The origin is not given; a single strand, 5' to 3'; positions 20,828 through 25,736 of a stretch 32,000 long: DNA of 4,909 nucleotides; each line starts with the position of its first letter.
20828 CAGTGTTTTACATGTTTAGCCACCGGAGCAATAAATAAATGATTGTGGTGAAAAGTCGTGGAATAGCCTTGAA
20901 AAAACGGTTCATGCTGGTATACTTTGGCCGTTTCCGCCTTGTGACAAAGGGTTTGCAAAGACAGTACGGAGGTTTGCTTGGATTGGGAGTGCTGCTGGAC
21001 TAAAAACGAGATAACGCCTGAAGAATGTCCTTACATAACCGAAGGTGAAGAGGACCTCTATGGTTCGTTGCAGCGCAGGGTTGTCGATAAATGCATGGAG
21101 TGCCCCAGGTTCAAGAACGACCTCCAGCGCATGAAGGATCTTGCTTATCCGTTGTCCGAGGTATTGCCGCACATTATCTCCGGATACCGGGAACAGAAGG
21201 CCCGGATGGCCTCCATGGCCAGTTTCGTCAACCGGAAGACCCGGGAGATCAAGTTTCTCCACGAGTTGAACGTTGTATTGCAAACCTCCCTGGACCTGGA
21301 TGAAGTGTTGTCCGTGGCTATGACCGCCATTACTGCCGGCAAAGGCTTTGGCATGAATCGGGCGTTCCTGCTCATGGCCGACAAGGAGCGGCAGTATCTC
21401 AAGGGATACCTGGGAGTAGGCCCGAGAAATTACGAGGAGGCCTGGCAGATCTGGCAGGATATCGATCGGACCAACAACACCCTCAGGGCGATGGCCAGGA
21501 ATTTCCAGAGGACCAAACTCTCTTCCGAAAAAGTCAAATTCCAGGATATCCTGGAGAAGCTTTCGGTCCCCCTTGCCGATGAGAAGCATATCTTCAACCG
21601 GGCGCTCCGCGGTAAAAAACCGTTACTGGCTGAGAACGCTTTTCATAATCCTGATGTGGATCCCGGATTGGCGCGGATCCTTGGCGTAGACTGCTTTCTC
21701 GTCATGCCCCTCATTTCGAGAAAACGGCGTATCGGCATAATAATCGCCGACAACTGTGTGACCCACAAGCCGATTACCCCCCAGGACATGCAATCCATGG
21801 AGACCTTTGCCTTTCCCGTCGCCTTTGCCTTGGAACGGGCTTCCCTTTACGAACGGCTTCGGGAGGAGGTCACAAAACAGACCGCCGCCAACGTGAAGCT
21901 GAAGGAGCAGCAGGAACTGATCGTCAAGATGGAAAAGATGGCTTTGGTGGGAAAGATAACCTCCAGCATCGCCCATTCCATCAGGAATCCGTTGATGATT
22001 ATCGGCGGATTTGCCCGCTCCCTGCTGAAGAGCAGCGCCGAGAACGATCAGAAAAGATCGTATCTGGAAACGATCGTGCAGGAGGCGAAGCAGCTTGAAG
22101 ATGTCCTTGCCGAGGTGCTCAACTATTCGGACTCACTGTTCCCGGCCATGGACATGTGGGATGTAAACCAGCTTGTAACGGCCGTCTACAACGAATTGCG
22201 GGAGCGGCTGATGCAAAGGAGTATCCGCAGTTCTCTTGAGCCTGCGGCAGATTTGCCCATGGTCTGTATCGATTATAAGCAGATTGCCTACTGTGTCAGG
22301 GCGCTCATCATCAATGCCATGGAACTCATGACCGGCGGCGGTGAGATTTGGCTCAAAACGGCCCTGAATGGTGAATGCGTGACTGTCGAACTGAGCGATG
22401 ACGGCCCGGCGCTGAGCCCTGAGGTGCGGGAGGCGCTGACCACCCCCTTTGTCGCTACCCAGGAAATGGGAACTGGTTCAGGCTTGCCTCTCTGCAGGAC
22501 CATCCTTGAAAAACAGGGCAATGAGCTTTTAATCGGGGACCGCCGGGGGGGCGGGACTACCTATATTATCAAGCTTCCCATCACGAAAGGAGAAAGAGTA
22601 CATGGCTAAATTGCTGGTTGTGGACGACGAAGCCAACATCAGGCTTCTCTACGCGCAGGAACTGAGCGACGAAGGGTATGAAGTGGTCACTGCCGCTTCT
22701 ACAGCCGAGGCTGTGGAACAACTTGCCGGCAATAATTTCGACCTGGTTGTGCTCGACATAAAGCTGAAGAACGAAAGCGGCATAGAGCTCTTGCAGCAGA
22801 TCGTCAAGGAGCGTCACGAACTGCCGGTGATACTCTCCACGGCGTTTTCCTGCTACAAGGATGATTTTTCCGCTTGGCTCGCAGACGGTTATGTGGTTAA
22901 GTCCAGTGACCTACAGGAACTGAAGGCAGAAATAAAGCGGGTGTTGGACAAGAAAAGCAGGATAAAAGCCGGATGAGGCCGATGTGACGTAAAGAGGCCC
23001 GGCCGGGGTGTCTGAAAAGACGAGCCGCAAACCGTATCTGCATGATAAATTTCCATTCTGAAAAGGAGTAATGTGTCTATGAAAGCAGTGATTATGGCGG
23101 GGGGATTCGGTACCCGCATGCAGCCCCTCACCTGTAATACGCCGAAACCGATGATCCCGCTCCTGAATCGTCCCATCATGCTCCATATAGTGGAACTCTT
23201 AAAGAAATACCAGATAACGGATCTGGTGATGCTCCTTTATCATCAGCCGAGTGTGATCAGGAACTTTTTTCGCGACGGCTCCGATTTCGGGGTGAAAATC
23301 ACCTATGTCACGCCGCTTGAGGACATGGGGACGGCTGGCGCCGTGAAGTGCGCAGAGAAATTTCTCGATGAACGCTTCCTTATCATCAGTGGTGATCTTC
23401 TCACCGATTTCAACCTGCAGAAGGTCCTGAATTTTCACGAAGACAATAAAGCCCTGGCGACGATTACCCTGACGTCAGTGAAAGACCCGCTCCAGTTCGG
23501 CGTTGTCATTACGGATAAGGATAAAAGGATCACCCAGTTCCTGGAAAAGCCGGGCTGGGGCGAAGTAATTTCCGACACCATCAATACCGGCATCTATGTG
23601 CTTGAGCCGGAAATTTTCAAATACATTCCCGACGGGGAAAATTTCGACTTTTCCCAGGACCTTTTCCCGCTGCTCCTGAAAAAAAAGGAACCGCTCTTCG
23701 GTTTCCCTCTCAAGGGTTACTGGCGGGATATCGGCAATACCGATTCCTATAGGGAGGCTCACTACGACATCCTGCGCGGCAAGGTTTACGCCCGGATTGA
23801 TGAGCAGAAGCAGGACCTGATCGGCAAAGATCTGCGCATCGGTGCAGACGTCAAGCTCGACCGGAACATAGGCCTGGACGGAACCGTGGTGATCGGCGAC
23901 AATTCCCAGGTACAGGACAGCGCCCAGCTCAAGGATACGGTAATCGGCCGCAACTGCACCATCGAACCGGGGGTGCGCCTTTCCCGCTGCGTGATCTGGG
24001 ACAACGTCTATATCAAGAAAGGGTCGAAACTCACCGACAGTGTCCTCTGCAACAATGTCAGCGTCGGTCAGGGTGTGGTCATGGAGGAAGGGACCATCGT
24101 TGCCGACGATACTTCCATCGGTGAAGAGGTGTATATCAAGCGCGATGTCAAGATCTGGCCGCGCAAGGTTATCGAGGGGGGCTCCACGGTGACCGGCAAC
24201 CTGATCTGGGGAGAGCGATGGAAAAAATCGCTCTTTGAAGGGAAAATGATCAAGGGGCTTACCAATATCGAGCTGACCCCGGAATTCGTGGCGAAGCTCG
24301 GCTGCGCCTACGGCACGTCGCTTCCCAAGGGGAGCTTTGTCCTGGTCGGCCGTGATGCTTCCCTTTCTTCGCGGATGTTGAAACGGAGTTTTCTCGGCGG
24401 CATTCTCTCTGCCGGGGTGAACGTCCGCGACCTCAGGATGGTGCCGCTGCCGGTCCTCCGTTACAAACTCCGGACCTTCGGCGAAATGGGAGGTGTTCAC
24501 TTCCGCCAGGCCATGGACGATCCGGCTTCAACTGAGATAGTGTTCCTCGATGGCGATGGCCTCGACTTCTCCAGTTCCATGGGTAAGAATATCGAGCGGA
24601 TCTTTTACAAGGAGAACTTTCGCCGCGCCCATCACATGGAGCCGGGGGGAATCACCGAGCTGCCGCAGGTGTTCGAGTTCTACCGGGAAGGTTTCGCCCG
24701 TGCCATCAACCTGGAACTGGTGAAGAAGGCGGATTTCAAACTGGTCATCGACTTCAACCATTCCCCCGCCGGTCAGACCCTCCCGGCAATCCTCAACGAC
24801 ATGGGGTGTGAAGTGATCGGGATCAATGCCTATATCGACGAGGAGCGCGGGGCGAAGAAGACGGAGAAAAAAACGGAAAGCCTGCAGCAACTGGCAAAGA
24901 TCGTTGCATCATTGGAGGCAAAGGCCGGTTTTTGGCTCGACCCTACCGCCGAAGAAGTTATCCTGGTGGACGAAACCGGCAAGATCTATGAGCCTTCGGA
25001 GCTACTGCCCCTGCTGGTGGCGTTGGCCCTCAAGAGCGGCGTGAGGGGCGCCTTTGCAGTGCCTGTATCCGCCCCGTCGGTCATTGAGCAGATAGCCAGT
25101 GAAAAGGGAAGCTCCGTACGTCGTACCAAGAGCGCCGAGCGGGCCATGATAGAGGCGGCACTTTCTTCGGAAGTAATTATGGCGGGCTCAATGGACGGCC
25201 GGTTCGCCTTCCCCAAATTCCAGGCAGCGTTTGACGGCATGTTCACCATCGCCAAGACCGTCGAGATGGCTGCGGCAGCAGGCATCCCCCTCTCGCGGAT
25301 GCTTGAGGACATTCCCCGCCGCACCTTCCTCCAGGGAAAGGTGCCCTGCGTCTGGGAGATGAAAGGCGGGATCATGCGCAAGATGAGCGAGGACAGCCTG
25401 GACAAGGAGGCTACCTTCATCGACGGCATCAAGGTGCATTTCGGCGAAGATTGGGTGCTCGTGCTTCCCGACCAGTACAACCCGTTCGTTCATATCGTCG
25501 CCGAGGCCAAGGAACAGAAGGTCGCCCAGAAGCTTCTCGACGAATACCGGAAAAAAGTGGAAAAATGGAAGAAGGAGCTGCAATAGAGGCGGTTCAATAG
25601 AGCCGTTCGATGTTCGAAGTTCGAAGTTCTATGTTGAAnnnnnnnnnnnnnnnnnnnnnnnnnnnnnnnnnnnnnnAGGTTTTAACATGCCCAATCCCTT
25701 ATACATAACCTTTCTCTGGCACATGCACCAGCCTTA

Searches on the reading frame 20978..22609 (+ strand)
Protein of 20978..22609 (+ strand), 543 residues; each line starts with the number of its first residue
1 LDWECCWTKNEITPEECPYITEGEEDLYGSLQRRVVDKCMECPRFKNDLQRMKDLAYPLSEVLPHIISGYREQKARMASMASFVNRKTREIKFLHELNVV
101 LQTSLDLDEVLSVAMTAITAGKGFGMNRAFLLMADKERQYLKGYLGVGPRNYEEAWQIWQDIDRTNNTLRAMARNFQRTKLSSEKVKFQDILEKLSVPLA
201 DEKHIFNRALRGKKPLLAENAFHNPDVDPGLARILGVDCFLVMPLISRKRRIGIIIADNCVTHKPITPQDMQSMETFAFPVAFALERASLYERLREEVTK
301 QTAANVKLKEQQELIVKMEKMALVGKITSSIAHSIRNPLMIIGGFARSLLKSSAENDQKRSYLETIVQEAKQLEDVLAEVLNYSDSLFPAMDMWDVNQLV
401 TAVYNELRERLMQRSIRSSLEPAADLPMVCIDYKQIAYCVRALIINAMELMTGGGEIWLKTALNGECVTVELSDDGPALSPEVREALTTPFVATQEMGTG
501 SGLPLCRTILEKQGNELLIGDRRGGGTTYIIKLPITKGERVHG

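Call 80: search_protein_families(library=pfam, proteins=[window:20978-22609:+])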
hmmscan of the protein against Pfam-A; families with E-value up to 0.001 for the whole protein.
window:20978-22609:+ (543 aa): 5 families
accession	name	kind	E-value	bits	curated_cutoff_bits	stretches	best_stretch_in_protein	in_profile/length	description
PF02518.31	HATPase_c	-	4.6e-14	53.2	26.4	1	432-536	2-110/111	Histidine kinase-, DNA gyrase B-, and HSP90-like ATPase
PF00512.31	HisKA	-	2.4e-11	43.9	26.9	1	326-385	4-62/66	His Kinase A (phospho-acceptor) domain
PF13185.12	GAF_2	-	6.5e-09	36.6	28.6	1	106-286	3-136/136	GAF domain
PF01590.32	GAF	-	2.2e-06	28.7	22.4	1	122-285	15-133/133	GAF domain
PF13492.12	GAF_3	-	1.3e-05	26.1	27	1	201-287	41-129/129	GAF domain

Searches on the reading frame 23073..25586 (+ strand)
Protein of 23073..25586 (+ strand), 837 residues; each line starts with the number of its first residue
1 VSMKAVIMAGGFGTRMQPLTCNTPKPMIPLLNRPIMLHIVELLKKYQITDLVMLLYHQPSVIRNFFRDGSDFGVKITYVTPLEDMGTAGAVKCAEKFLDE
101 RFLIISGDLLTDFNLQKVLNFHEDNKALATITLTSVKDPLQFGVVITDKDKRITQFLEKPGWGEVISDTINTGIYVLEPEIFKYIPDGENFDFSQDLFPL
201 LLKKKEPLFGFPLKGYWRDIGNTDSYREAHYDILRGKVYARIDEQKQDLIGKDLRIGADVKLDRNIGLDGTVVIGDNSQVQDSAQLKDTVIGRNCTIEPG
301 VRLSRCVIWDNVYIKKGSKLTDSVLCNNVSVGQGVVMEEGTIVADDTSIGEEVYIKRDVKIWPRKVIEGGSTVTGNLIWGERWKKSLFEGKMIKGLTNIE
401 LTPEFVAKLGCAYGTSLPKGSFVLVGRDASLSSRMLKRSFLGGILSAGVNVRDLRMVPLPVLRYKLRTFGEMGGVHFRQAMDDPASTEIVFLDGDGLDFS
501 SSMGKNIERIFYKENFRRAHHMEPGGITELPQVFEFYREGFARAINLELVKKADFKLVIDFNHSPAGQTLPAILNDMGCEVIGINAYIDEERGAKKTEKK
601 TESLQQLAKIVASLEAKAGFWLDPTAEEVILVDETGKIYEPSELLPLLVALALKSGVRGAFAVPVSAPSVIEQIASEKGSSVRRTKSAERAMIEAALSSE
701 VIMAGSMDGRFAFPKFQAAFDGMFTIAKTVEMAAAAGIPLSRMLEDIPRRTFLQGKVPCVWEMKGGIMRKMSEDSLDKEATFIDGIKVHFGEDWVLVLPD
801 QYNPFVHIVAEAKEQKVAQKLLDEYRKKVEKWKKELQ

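Call 80: search_protein_families(library=pfam, proteins=[window:23073-25586:+])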
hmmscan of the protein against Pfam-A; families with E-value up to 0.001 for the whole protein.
window:23073-25586:+ (837 aa): 10 families
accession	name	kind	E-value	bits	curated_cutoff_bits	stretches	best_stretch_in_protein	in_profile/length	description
PF00483.29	NTP_transferase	-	2.8e-53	181.5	21.2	1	4-234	1-243/245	Nucleotidyl transferase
PF25084.1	LbH_EIF2B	-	1.9e-24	86.1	54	1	258-354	8-104/105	EIF2B subunit epsilon LbH domain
PF02878.22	PGM_PMM_I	-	4.2e-20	72.3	22.5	1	389-517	5-137/138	Phosphoglucomutase/phosphomannomutase, alpha/beta/alpha domain I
PF02879.22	PGM_PMM_II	-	1.9e-17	64.1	29.3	1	536-636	2-103/103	Phosphoglucomutase/phosphomannomutase, alpha/beta/alpha domain II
PF00132.30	Hexapep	-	2.6e-13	49.5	27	1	272-304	2-35/36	Bacterial transferase hexapeptide (six repeats)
PF12804.13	NTP_transf_3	-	6.8e-08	33.3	27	1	5-109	1-96/160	MobA-like NTP transferase domain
PF24894.1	Hexapep_GlmU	-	9.5e-08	32.5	23.3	1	284-354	14-82/104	GlmU-like, C-terminal hexapeptide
PF25087.1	GMPPB_C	-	2.8e-06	27.4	39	1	269-367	8-100/110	GMPPB C-terminal domain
PF02880.22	PGM_PMM_III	-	1.3e-05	25.7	20.7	1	653-748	14-112/115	Phosphoglucomutase/phosphomannomutase, alpha/beta/alpha domain III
PF16314.11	DUF4954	-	2.1e-05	23.8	26.2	1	230-339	150-256/433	Domain of unknown function (DUF4954)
